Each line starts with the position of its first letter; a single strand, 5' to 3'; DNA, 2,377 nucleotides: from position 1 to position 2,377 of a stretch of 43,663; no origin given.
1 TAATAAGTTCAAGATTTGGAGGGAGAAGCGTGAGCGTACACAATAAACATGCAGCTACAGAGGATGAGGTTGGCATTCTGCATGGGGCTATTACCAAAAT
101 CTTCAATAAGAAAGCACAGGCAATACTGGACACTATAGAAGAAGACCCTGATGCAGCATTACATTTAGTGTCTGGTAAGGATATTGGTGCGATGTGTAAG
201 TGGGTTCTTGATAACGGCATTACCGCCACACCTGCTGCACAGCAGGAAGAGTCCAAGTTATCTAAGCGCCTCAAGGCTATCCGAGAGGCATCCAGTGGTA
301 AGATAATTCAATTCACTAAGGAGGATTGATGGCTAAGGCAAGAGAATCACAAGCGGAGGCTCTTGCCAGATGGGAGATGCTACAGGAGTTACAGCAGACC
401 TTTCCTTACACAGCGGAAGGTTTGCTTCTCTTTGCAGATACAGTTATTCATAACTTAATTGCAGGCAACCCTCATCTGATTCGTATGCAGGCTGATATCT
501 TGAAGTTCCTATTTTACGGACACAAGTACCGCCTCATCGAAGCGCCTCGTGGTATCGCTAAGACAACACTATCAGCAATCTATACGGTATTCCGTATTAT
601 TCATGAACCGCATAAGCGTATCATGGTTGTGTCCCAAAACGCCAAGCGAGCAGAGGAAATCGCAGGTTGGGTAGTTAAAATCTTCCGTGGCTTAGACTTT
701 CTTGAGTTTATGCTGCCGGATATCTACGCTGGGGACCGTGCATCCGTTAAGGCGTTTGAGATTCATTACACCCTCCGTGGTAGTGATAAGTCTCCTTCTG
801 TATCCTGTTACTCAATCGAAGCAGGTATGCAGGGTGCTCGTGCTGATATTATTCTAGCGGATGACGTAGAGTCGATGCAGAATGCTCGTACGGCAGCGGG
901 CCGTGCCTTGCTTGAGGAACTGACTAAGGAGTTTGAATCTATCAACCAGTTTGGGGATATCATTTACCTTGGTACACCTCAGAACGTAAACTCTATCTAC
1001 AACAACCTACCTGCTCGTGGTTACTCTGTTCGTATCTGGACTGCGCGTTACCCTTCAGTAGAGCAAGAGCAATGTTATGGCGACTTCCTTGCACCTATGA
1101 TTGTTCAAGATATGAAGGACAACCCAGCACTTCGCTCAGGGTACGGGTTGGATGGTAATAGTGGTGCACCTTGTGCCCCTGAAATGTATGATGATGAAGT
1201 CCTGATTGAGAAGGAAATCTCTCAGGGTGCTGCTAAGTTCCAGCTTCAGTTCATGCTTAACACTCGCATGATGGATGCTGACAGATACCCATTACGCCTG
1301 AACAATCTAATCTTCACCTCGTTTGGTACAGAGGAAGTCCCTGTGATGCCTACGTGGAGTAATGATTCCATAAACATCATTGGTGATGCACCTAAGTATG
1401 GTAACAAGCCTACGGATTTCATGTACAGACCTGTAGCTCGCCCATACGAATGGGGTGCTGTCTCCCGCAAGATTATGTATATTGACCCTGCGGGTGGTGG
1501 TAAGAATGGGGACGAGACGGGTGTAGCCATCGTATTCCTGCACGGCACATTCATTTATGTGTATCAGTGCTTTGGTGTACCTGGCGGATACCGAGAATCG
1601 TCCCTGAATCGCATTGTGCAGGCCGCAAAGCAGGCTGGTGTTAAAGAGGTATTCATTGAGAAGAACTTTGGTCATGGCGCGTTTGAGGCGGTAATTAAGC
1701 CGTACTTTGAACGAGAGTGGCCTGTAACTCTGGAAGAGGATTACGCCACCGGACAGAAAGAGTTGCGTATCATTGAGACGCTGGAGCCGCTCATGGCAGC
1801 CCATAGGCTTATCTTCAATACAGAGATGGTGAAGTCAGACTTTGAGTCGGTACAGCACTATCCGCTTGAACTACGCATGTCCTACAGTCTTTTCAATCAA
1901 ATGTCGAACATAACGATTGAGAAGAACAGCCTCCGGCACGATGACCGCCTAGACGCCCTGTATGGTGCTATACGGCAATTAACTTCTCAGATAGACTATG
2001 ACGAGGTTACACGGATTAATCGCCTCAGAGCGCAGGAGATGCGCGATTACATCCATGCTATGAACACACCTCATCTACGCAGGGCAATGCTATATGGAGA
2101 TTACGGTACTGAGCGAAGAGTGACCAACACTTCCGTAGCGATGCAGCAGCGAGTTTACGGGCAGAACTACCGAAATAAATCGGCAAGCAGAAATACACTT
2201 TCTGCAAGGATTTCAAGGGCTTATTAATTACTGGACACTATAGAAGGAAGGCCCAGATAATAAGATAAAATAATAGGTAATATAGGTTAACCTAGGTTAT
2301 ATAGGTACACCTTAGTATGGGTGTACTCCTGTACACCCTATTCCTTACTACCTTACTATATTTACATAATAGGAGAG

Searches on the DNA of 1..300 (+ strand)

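Call 36: search_dna_similar(query=window:1-300:+, collection=phages, mode=near, max_rows=60)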
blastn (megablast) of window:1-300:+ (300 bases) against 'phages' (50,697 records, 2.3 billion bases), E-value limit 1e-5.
Records with a match: 77; places in all: 77; records where one place covers at least 80% of the query: 77.
Best place of each record, by identity: >=99% 32; 95-99% 6; 90-95% 31; 80-90% 8.
By first word of the organism name: Escherichia 56; Vectrevirus 17; Citrobacter 2; Klebsiella 1; Raoultella 1.
By host as written in the record: Escherichia coli 23; - 22; Escherichia coli O18ac:K1:H7 ColV+ 8; Eschercihia coli (multidrug-resistant clinical isolate) 3; Escherichia coli APEC 45 3; Escherichia coli O45:H10 2; Escherichia coli K1 strain EH954 2; Citrobacter rodentium ICC180 2; and 10 more.
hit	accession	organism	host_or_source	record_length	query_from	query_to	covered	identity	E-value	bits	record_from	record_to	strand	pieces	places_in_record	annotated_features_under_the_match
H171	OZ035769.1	Vectrevirus PDP21P3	-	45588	1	300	100%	100.0%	5e-156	555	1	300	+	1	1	record has no annotation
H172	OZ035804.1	Vectrevirus PDP21P3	-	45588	1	300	100%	100.0%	5e-156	555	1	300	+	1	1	record has no annotation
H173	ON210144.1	Escherichia phage EEc2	Escherichia coli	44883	1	300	100%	99.7%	2e-154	549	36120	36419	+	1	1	terminase small subunit | class II holin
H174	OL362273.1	Escherichia phage 6949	Escherichia coli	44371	1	300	100%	99.7%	2e-154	549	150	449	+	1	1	terminase small subunit | class II holin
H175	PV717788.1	Escherichia Phage vB_Eco_Sem1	Eschercihia coli (multidrug-resistant ...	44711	1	300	100%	99.7%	2e-154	549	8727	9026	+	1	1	terminase small subunit | class II holin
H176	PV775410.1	Escherichia phage vB_Eco_Sem3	Eschercihia coli (multidrug-resistant ...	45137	1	300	100%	99.7%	2e-154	549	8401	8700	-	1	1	terminase small subunit | holin class II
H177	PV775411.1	Klebsiella phage vB_Ka_Sem4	Klebsiella aerogenes ATCC 13048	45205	1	300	100%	99.7%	2e-154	549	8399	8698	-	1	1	terminase small subunit | holin class II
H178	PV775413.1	Escherichia phage vB_Eco_Sem2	Eschercihia coli (multidrug-resistant ...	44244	1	300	100%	99.7%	2e-154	549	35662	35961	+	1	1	terminase small subunit | holin class II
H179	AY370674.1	Escherichia phage K1-5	-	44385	1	300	100%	99.3%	1e-152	544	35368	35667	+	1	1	39 | 38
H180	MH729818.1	Escherichia phage LL11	Escherichia coli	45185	1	300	100%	99.3%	1e-152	544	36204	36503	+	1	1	small terminase subunit | holin | ribosome_binding_site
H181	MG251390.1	Escherichia phage VEc3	Escherichia coli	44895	1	300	100%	99.3%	1e-152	544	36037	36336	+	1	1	terminase small subunit | holin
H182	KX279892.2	Escherichia phage AAPEc6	Escherichia coli O45:H10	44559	1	300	100%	99.3%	1e-152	544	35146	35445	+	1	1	small terminase subunit | holin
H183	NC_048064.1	Escherichia phage LL11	Escherichia coli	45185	1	300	100%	99.3%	1e-152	544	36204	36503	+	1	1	terminase small subunit | holin | ribosome_binding_site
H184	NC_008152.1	Escherichia phage K1-5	-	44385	1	300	100%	99.3%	1e-152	544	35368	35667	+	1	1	terminase small subunit | holin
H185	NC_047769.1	Escherichia phage AAPEc6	Escherichia coli O45:H10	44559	1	300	100%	99.3%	1e-152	544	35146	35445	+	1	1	terminase small subunit | holin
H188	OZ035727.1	Vectrevirus T205P4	-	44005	1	300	100%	99.3%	1e-152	544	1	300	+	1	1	record has no annotation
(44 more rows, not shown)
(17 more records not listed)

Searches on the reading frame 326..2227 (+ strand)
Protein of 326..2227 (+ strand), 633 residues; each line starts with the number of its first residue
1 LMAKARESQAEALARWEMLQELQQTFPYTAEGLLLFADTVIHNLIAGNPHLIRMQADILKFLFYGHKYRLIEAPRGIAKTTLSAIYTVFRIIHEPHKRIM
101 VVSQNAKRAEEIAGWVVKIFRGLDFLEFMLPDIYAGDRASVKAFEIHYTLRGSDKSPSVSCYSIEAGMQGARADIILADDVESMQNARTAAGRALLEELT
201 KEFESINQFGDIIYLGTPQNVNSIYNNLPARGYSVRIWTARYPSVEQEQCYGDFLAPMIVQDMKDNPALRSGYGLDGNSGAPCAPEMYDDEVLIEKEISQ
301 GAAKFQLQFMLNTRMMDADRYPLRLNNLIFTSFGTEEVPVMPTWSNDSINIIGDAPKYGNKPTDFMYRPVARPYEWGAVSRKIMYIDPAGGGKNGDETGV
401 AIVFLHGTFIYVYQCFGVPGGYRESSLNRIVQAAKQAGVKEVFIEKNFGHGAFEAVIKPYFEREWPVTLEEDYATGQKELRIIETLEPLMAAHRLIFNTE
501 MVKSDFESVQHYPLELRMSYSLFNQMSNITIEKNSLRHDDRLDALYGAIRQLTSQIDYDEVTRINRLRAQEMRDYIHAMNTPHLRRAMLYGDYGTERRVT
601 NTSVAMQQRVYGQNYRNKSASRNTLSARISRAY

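Call 25: search_protein_families(library=pfam, proteins=[window:326-2227:+], max_evalue=0.01)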
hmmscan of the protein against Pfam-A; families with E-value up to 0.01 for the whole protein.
window:326-2227:+ (633 aa): 1 family
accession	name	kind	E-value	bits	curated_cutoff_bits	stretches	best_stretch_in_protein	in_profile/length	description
PF22530.2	Terminase-T7_RNaseH-like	-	1.6e-35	122.1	27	1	386-495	1-108/108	Terminase Bacteriophage T7, Ribonuclease H-like domain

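Call 26: search_protein_families(library=phrogs, proteins=[window:326-2227:+], max_evalue=0.001)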
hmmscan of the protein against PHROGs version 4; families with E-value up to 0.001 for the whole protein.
window:326-2227:+ (633 aa): 7 families
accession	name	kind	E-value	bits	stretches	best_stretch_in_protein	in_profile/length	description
phrog_17672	-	head and packaging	9.2e-241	799.5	1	2-390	1-389/395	terminase large subunit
phrog_15524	-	head and packaging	4.6e-125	417.1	1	380-633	3-249/249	terminase large subunit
phrog_38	-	head and packaging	4.7e-108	363.8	1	5-583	250-726/760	terminase large subunit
phrog_4758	-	head and packaging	2.1e-16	61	1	49-249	39-240/243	terminase large subunit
phrog_2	-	head and packaging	1.5e-07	31.6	1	55-596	270-619/807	terminase large subunit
phrog_979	-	head and packaging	0.00078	19.2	0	385-565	439-612/642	terminase large subunit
phrog_5989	-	head and packaging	0.00079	19.6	0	53-133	144-221/347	terminase large subunit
